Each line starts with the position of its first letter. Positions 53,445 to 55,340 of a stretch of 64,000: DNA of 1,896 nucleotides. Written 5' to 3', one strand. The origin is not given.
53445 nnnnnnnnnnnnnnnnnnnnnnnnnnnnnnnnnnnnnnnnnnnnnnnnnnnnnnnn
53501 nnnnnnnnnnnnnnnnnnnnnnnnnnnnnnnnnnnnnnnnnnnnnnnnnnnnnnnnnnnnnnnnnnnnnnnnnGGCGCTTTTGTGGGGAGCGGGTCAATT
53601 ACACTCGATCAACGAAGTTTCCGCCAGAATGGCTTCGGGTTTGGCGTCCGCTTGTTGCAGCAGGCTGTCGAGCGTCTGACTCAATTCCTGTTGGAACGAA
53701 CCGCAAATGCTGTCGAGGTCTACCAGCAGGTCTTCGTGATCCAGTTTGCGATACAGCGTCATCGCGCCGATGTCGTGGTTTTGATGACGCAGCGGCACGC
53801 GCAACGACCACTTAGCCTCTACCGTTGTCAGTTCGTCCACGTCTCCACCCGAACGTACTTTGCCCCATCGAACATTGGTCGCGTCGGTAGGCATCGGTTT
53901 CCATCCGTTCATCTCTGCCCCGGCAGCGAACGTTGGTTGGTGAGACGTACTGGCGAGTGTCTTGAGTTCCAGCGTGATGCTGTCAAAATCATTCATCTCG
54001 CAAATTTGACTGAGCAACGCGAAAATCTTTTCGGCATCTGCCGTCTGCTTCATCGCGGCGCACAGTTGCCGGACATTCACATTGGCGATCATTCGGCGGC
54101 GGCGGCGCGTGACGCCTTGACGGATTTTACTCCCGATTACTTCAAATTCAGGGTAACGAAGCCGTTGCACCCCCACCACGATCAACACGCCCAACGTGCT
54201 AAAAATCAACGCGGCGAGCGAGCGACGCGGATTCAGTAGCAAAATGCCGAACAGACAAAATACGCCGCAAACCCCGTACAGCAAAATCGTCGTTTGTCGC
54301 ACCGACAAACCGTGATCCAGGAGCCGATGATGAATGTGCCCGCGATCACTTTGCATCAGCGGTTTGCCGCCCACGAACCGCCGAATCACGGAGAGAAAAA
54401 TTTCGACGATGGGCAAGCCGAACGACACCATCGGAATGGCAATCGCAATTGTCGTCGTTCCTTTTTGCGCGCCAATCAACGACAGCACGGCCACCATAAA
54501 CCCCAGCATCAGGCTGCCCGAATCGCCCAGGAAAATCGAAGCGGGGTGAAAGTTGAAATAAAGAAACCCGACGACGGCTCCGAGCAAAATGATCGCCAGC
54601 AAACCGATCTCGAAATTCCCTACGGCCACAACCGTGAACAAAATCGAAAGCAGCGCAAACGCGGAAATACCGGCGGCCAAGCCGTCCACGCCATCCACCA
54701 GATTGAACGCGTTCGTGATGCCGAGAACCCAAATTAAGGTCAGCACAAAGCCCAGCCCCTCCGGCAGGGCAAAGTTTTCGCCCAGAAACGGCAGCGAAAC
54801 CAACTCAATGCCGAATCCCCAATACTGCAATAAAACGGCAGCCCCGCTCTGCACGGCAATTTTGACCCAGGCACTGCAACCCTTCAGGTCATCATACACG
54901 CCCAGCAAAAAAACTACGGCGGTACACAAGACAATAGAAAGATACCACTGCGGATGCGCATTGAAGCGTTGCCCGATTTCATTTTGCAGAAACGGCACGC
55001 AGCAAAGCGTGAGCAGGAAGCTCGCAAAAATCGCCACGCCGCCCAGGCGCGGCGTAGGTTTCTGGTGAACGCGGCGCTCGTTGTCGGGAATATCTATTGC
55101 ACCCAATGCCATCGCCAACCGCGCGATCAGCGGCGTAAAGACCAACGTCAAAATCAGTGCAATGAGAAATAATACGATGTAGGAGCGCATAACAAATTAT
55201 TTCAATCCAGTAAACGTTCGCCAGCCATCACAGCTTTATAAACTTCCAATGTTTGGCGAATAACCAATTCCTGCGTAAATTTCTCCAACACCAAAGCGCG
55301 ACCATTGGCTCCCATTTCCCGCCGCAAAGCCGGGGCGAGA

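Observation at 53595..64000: O-antigen/EPS-type biosynthesis cluster with a compositional mosaic: GC-rich wecA/GT/asnB joined to an AT-rich GT/methyltransferase/polymerase block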

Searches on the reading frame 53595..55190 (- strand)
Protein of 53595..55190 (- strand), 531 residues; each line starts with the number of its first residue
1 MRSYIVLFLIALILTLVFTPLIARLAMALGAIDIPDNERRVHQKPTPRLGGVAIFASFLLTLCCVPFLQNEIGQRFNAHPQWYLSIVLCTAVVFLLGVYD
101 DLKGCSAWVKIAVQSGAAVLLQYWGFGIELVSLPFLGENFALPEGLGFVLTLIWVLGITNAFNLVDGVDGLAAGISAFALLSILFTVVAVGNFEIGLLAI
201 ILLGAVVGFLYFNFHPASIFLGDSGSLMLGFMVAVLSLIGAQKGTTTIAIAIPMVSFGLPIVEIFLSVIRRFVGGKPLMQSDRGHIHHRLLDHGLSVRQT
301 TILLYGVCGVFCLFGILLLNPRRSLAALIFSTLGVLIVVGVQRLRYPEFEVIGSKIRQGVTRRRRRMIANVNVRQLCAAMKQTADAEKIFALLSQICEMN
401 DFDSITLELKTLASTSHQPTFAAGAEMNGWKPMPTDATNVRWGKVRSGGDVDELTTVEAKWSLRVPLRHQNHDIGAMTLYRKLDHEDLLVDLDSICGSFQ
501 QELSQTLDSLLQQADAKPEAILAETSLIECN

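Call 5: search_protein_families(library=pfam, proteins=[window:53595-55190:-])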
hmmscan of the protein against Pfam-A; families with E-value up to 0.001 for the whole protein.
window:53595-55190:- (531 aa): 1 family
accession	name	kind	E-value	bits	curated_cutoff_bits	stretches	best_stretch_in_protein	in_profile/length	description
PF00953.26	Glycos_transf_4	-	1.6e-39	135.9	27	1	84-240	2-159/160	Glycosyl transferase family 4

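Call 6: search_protein_families(library=ncbifam, proteins=[window:53595-55190:-])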
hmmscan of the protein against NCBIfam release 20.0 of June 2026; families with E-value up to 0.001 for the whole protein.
window:53595-55190:- (531 aa): 3 families
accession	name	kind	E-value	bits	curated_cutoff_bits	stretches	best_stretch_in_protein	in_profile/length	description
TIGR02380.1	ECA_wecA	exception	1.3e-37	129.8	326.05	1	3-320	3-310/346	UDP-N-acetylglucosamine--undecaprenyl-phosphate N-acetylglucosaminephosphotransferase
NF053644.1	MraY_archaea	equivalog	7.5e-26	91.3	450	1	147-316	182-340/340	pseudomurein biosynthesis MraY family phospho-N-acetylmuramoyl-pentapeptide-transferase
TIGR00445.1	mraY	equivalog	8.7e-18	64.9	192.05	1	38-311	27-310/321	phospho-N-acetylmuramoyl-pentapeptide-transferase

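Call 13: find_related_loci(query=window:53595-55190:-, collection=genome_contigs, flank=10000)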
Query window:53595-55190:- (531 aa) in genome_contigs; peptide patterns used: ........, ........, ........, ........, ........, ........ (x = any residue, [..] = any of these).
168 stretches matched a pattern; 129 encode a relative of the query (tblastn E <= 1e-3); the best 80 are kept; 80 distinct loci.
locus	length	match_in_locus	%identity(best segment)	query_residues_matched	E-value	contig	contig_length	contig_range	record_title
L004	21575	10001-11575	62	1-526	0e+0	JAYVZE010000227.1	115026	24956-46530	MAG: Blastocatellia bacterium isolate GL88_UP_metabat_53 GL88_UP_metabat_53_226, whole genome shotgun sequence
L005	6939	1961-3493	63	1-511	0e+0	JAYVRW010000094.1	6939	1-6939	MAG: Blastocatellia bacterium isolate GL73_DN_metabat_76 GL73_DN_metabat_76_93, whole genome shotgun sequence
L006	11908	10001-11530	63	1-510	0e+0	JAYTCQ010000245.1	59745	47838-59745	MAG: Blastocatellia bacterium isolate GFS_1591 GFS_1591_244, whole genome shotgun sequence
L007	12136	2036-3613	49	1-521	1e-161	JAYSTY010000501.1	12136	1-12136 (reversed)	MAG: Blastocatellia bacterium isolate GFS_12554 GFS_12554_500, whole genome shotgun sequence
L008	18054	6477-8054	51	1-521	7e-172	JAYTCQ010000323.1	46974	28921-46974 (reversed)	MAG: Blastocatellia bacterium isolate GFS_1591 GFS_1591_322, whole genome shotgun sequence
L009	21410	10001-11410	36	1-480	1e-77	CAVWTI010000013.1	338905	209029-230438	MAG: uncultured Gemmatimonadales bacterium isolate MFD01633.bin.2.3 genome assembly, contig: contig_12393, whole genome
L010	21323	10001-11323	37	30-480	5e-74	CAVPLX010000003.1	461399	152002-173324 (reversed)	MAG: uncultured Gemmatimonadales bacterium isolate MFD10113.bin.3.65 genome assembly, contig: contig_44636, whole genome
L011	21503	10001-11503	34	1-510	3e-73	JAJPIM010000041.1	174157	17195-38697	MAG: Gemmatimonadetes bacterium isolate Centralia_MAG_331 k107_33951202, whole genome shotgun sequence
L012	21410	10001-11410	35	1-480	6e-73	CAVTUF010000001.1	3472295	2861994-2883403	MAG: uncultured Gemmatimonadales bacterium isolate MFD04967.bin.2.141 genome assembly, contig: contig_36012, whole genom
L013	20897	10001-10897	45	4-317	1e-70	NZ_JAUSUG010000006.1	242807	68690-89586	Evansella vedderi strain DSM 9768 Ga0480541_06, whole genome shotgun sequence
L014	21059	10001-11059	39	9-374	1e-69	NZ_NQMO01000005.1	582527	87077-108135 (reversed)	Paenibacillus sp. XY044 Scaffold5_1, whole genome shotgun sequence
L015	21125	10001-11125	38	9-396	1e-69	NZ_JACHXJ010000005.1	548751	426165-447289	Paenibacillus rhizosphaerae strain CECT 5831 Ga0372391_05, whole genome shotgun sequence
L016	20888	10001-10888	41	19-317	4e-69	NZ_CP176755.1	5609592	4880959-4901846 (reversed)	Paenibacillus sp. WLX2291 chromosome, complete genome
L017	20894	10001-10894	42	17-317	4e-69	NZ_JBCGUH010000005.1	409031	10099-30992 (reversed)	Paenibacillus wenxiniae strain DSM 100576 100576_scaffold5, whole genome shotgun sequence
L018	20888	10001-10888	42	19-317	2e-68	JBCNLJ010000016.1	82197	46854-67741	MAG: Paenibacillus sp. isolate SMAGNO46 Contig16, whole genome shotgun sequence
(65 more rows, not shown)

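Call 24: search_protein_families(library=pfam, proteins=[L004:93-533:+, L004:676-1395:+, L004:1415-2395:+, L004:2402-3199:+, L004:3233-4249:+, L006:19-708:+, L006:749-1666:+, L006:1675-2643:+], max_evalue=0.01)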
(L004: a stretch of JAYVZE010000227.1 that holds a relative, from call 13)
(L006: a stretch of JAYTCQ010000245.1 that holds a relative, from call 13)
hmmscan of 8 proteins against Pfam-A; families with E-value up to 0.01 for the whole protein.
L004:93-533:+ (146 aa): 0 families

L004:676-1395:+ (239 aa): 13 families
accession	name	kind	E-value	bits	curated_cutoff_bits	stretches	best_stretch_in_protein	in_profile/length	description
PF13489.12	Methyltransf_23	-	3.2e-12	46.9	27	1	67-222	13-163/164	Methyltransferase domain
PF13847.12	Methyltransf_31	-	4e-12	46.5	27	1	74-176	1-113/145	Methyltransferase domain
PF13649.12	Methyltransf_25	-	3.1e-10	41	27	1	80-157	1-81/97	Methyltransferase domain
PF08241.18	Methyltransf_11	-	5.5e-10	40.2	21.2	1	81-164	1-84/95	Methyltransferase domain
PF08242.18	Methyltransf_12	-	2.3e-09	38.3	30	1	81-165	1-90/98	Methyltransferase domain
PF06325.19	PrmA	-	7.2e-06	26.1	22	1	58-146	143-232/296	Ribosomal protein L11 methyltransferase (PrmA)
PF07021.18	MetW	-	1.5e-05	25.1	21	1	68-178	5-113/193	Methionine biosynthesis protein MetW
PF00398.26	RrnaAD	-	3e-05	23.7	24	1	74-133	28-88/263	Ribosomal RNA adenine dimethylase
PF05175.20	MTS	-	9.5e-05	22.5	23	1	69-145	22-103/170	Methyltransferase small domain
PF05219.18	DREV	-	0.00046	19.8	26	1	75-162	93-173/265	DREV methyltransferase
PF01555.25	N6_N4_Mtase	-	0.00051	20.5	26.7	1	73-115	178-220/221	DNA methylase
PF02390.23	Methyltransf_4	-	0.00058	19.8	24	1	78-139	3-69/173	Putative methyltransferase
PF01135.25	PCMT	-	0.0034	17.6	20.3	1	68-122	67-122/210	Protein-L-isoaspartate(D-aspartate) O-methyltransferase (PCMT)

L004:1415-2395:+ (326 aa): 2 families
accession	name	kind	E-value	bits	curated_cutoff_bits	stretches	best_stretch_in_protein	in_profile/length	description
PF01522.26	Polysacc_deac_1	-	6.9e-11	42.6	23.1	1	35-182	18-121/124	Polysaccharide deacetylase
PF10096.14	DUF2334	-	5.6e-05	23.3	26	1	118-240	66-154/203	Uncharacterized protein conserved in bacteria (DUF2334)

L004:2402-3199:+ (265 aa): 12 families
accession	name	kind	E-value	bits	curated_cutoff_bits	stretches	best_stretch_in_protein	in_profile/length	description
PF08241.18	Methyltransf_11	-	6.8e-20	71.9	21.2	1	65-158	1-95/95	Methyltransferase domain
PF13649.12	Methyltransf_25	-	1.4e-18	67.8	27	1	64-154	1-97/97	Methyltransferase domain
PF13489.12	Methyltransf_23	-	3.8e-17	62.9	27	1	45-210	7-162/164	Methyltransferase domain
PF13847.12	Methyltransf_31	-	3.8e-13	49.8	27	1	60-162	3-113/145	Methyltransferase domain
PF08242.18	Methyltransf_12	-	1.5e-11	45.4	30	1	65-156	1-98/98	Methyltransferase domain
PF07021.18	MetW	-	1.3e-07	31.9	21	1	52-133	5-87/193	Methionine biosynthesis protein MetW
PF01209.24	Ubie_methyltran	-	1.6e-07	31.3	20.1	1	56-161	43-154/233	ubiE/COQ5 methyltransferase family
PF02353.26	CMAS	-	3.6e-06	26.9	27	1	56-161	58-167/273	Mycolic acid cyclopropane synthetase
PF03141.22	Methyltransf_29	-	0.00011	21.4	23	1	38-159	92-218/506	Putative S-adenosyl-L-methionine-dependent methyltransferase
PF05148.21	Methyltransf_8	-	0.00025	21.4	27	1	48-193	60-191/219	Hypothetical methyltransferase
PF05219.18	DREV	-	0.0015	18.1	26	1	15-159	46-187/265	DREV methyltransferase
PF03848.20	TehB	-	0.0051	16.7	20.4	0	60-157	30-131/193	Tellurite resistance protein TehB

L004:3233-4249:+ (338 aa): 3 families
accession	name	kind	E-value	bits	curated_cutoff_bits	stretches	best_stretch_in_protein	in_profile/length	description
PF13692.12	Glyco_trans_1_4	-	2.5e-10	41.2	27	1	183-299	23-142/142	Glycosyl transferases group 1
PF00534.26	Glycos_transf_1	-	3.1e-08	33.8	26.4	1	255-312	112-171/172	Glycosyl transferases group 1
PF13524.12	Glyco_trans_1_2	-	3.4e-06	27.5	25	1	225-320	41-135/144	Glycosyl transferase-like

L006:19-708:+ (229 aa): 10 families
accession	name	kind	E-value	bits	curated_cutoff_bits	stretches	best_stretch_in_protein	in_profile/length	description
PF13489.12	Methyltransf_23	-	1.3e-23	83.9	27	1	19-159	20-159/164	Methyltransferase domain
PF08241.18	Methyltransf_11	-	4.1e-19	69.4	21.2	1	26-116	1-95/95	Methyltransferase domain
PF13649.12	Methyltransf_25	-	6.4e-14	52.8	27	1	26-112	2-97/97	Methyltransferase domain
PF08242.18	Methyltransf_12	-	4.1e-13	50.3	30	1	26-114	1-98/98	Methyltransferase domain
PF13847.12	Methyltransf_31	-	1.8e-12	47.6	27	1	24-120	6-113/145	Methyltransferase domain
PF07021.18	MetW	-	6.4e-07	29.6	21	1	23-120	15-111/193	Methionine biosynthesis protein MetW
PF01209.24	Ubie_methyltran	-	0.00054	19.8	20.1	1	54-118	91-153/233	ubiE/COQ5 methyltransferase family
PF06325.19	PrmA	-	0.0015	18.5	22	1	21-115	161-257/296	Ribosomal protein L11 methyltransferase (PrmA)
PF20922.3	Anamorsin_N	-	0.0019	18.3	27.1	1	71-119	41-90/163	Anamorsin, N-terminal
PF00891.24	Methyltransf_2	-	0.0031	17.3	22.3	1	24-117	65-165/210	O-methyltransferase domain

L006:749-1666:+ (305 aa): 1 family
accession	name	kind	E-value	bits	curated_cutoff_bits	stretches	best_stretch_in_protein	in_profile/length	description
PF00535.33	Glycos_transf_2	-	8.2e-12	45.8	23.3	1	29-114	15-101/168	Glycosyl transferase family 2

L006:1675-2643:+ (322 aa): 3 families
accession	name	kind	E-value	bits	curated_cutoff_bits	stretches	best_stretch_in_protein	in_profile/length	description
PF00535.33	Glycos_transf_2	-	5.8e-29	101.6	23.3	1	12-168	1-158/168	Glycosyl transferase family 2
PF13641.12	Glyco_tranf_2_3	-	1.3e-10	42.1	27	1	11-141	3-133/230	Glycosyltransferase like family 2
PF10111.15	Glyco_tranf_2_2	-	0.00022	21.3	27.3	1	13-111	4-102/276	Glycosyltransferase like family 2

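Call 32: list_cluster_members(proteins=[P0001, window:53595-55190:-, window:61920-63062:-, window:43236-46322:-])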
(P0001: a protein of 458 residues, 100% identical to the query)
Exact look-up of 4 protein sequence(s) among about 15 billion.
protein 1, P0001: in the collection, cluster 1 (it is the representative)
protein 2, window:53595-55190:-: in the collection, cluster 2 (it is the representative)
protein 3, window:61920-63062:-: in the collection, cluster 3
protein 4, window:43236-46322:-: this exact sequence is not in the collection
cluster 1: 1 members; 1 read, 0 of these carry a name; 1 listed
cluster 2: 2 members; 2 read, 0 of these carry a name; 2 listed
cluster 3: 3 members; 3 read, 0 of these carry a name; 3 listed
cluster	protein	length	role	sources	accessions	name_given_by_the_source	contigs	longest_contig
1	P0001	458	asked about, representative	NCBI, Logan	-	-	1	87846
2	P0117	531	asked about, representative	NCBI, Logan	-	-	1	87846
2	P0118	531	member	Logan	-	-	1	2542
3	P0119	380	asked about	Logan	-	-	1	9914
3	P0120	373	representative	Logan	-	-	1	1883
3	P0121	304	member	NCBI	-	-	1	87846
